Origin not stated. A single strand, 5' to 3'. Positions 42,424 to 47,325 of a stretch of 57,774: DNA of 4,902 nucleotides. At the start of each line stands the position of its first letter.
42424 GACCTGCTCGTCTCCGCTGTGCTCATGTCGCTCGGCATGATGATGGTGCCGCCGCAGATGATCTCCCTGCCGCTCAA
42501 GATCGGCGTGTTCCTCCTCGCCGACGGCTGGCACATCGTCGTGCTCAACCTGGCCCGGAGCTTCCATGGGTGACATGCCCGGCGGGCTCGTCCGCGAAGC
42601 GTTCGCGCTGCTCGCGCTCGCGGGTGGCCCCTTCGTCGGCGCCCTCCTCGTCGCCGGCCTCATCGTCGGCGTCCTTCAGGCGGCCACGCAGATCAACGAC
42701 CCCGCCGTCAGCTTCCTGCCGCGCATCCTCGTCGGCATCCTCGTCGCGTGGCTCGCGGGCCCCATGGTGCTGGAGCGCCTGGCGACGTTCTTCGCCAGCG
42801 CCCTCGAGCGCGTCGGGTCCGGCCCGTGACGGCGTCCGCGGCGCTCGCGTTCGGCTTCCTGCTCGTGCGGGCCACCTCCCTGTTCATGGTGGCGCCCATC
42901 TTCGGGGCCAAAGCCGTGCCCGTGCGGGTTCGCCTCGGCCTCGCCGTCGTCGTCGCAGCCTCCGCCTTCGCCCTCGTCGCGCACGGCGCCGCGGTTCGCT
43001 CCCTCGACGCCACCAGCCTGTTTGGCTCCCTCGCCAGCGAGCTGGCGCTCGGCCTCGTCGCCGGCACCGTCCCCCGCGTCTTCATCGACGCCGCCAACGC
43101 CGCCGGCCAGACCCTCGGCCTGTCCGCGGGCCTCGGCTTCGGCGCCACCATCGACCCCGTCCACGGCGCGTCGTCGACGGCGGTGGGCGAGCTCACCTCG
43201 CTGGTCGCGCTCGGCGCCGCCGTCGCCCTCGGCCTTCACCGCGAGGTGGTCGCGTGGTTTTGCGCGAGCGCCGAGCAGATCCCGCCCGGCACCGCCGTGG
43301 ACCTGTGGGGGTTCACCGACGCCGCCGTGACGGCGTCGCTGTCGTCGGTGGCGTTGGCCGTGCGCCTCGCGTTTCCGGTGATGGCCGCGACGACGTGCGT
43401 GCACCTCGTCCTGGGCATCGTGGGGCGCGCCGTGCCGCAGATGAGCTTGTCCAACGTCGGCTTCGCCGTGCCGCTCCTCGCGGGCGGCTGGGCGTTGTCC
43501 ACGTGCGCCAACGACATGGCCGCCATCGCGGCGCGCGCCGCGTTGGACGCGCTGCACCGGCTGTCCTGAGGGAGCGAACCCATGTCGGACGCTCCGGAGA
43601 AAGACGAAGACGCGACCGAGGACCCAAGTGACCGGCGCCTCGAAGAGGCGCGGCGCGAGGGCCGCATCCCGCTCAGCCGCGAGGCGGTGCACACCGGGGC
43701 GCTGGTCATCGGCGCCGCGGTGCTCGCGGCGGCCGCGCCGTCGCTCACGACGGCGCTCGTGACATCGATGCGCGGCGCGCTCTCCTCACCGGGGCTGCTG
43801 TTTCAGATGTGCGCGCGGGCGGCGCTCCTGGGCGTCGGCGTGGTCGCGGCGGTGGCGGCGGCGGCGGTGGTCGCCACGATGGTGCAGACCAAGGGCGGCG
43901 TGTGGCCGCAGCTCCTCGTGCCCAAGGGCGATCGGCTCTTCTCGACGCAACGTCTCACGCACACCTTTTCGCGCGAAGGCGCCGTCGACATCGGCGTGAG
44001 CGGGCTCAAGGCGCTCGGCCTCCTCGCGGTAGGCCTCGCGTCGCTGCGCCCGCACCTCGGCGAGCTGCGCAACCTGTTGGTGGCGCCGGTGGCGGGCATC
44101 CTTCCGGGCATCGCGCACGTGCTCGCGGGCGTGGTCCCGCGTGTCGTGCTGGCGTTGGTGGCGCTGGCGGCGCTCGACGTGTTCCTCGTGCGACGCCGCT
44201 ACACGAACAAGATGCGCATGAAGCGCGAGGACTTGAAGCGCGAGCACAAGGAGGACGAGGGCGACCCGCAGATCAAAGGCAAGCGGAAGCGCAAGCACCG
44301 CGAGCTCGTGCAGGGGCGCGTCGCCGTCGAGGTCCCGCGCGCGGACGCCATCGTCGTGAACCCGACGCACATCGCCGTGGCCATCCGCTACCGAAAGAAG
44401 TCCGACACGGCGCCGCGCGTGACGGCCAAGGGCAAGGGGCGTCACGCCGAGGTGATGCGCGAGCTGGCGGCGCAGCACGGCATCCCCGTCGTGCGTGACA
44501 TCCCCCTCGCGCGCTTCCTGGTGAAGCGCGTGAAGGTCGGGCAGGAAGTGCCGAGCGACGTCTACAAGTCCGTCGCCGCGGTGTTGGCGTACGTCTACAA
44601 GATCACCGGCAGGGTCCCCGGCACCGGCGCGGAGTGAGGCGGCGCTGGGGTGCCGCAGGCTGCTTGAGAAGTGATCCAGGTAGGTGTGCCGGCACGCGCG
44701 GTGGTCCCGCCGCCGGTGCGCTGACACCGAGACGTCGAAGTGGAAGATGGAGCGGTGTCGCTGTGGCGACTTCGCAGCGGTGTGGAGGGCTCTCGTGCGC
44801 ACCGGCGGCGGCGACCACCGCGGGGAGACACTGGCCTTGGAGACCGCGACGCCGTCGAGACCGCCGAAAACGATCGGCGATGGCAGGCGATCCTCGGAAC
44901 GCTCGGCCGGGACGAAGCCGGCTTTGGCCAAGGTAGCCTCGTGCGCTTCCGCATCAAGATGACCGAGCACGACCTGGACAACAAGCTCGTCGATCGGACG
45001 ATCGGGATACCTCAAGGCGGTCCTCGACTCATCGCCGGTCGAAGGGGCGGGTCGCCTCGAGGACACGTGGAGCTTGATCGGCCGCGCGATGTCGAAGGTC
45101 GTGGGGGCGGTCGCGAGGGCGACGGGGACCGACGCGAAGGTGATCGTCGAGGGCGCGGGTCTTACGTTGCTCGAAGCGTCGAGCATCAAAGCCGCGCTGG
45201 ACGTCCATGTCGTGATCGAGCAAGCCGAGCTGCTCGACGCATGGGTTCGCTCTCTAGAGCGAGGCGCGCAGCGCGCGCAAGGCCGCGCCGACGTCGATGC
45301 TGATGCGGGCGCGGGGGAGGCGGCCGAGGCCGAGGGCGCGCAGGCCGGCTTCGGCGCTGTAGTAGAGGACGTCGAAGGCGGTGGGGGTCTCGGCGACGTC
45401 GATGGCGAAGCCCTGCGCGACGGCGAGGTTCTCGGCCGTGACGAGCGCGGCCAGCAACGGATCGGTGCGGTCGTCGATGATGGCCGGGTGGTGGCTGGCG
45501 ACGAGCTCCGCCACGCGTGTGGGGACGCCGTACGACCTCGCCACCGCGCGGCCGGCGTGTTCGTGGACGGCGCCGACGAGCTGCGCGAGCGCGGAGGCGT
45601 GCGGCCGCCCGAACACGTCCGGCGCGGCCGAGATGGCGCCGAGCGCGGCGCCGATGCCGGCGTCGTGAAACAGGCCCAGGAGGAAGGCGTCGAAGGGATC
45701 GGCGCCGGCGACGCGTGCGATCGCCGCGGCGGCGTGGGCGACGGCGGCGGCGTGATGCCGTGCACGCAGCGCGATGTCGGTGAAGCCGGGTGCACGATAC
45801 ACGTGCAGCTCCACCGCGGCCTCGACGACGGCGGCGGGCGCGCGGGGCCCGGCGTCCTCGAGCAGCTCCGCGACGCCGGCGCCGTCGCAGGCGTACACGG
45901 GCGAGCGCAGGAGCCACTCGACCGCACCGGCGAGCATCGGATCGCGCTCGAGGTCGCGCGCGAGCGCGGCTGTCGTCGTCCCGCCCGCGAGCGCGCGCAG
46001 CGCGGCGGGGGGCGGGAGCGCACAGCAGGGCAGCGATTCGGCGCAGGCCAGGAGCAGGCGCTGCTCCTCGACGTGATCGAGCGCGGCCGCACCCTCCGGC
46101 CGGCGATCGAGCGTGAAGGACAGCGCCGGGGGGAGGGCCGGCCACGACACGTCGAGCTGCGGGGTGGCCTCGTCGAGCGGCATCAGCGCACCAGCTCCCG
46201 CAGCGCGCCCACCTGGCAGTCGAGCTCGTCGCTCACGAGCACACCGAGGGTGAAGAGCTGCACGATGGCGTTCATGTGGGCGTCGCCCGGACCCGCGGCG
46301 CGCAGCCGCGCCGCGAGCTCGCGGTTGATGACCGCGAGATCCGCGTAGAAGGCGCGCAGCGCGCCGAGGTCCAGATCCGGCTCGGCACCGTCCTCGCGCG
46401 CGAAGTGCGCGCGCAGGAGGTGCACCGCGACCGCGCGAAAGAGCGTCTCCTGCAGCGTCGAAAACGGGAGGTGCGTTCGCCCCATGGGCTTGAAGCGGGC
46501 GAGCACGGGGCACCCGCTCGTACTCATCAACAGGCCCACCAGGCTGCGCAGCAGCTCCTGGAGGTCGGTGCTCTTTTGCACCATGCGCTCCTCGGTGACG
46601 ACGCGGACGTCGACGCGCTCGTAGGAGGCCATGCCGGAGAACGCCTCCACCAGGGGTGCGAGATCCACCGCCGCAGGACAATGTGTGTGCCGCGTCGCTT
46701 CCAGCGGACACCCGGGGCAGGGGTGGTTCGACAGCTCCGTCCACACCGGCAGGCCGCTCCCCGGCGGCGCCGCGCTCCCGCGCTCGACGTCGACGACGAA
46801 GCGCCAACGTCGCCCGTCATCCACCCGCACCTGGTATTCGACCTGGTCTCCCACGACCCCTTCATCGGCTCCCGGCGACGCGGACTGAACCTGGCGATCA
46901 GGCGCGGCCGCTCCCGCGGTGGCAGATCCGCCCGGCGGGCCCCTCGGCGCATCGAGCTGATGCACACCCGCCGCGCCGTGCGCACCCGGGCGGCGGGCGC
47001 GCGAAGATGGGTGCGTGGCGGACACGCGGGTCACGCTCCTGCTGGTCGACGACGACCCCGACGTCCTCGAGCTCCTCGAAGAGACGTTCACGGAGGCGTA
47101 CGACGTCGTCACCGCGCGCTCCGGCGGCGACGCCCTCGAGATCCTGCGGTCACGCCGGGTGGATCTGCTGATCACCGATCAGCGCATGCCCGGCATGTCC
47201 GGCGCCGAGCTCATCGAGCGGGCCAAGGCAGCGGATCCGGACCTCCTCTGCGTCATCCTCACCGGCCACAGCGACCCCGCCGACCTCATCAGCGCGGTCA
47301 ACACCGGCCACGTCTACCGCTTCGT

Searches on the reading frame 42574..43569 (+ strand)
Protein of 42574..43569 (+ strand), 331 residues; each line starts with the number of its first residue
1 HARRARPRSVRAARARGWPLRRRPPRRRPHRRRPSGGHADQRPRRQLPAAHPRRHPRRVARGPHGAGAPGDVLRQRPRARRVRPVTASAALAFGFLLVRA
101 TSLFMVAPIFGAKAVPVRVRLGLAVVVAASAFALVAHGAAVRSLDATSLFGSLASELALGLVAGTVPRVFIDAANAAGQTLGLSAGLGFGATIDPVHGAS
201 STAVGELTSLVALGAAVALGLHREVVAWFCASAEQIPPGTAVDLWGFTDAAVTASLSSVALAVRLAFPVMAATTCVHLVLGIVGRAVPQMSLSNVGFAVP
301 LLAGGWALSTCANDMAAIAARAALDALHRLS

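Call 30: search_protein_families(library=pfam, proteins=[window:42574-43569:+], max_evalue=0.001)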
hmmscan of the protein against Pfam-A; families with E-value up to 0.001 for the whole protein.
window:42574-43569:+ (331 aa): 1 family
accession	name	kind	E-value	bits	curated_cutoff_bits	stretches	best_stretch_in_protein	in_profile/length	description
PF01311.25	Bac_export_1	-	3.7e-41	141.7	27.8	1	91-319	2-223/230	Bacterial export proteins, family 1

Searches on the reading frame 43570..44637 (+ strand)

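Call 30: search_protein_families(library=pfam, proteins=[window:43570-44637:+], max_evalue=0.001)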
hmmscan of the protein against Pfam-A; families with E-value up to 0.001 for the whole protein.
window:43570-44637:+ (355 aa): 1 family
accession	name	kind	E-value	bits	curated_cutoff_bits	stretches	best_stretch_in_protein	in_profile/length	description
PF01312.24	Bac_export_2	-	9.3e-90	301.7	24.4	1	14-342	2-335/335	FlhB HrpN YscU SpaS Family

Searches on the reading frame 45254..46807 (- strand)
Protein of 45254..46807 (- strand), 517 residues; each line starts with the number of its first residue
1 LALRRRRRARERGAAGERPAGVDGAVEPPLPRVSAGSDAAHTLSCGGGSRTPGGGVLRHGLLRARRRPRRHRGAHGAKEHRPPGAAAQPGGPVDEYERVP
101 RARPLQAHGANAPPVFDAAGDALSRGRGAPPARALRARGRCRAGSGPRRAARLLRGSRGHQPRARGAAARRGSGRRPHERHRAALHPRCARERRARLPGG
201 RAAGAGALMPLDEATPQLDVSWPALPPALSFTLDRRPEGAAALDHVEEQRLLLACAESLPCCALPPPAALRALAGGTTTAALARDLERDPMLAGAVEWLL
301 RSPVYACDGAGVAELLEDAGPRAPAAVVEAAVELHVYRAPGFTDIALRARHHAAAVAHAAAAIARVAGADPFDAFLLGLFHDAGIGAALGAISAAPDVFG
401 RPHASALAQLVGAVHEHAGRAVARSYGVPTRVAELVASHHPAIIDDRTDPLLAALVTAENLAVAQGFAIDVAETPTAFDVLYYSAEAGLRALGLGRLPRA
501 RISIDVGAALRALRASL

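Call 78: search_protein_families(library=pfam, proteins=[window:45254-46807:-], max_evalue=0.01)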
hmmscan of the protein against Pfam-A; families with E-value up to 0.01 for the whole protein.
window:45254-46807:- (517 aa): 2 families
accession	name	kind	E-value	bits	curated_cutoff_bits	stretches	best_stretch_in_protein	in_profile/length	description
PF08668.18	HDOD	-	2e-06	27.9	22.9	1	351-440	97-194/196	HDOD domain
PF01966.28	HD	-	1.3e-05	25.9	22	1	351-453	3-104/116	HD domain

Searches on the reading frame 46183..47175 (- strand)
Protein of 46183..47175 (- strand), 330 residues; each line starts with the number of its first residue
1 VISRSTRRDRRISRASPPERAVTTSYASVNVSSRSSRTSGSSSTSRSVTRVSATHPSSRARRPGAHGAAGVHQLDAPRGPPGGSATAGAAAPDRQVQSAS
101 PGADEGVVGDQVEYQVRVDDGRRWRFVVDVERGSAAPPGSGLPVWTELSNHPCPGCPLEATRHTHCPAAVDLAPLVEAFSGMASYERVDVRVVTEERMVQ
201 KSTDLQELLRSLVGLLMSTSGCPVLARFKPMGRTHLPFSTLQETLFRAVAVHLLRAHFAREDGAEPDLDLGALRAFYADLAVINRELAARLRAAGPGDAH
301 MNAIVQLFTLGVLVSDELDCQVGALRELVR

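Call 78: search_protein_families(library=pfam, proteins=[window:46183-47175:-], max_evalue=0.01)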
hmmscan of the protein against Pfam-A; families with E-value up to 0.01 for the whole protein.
window:46183-47175:- (330 aa): 1 family
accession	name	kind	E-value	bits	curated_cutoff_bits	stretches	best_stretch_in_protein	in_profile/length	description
PF21842.1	DUF6901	-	4.6e-59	200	27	1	113-326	2-218/222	Domain of unknown function (DUF6901)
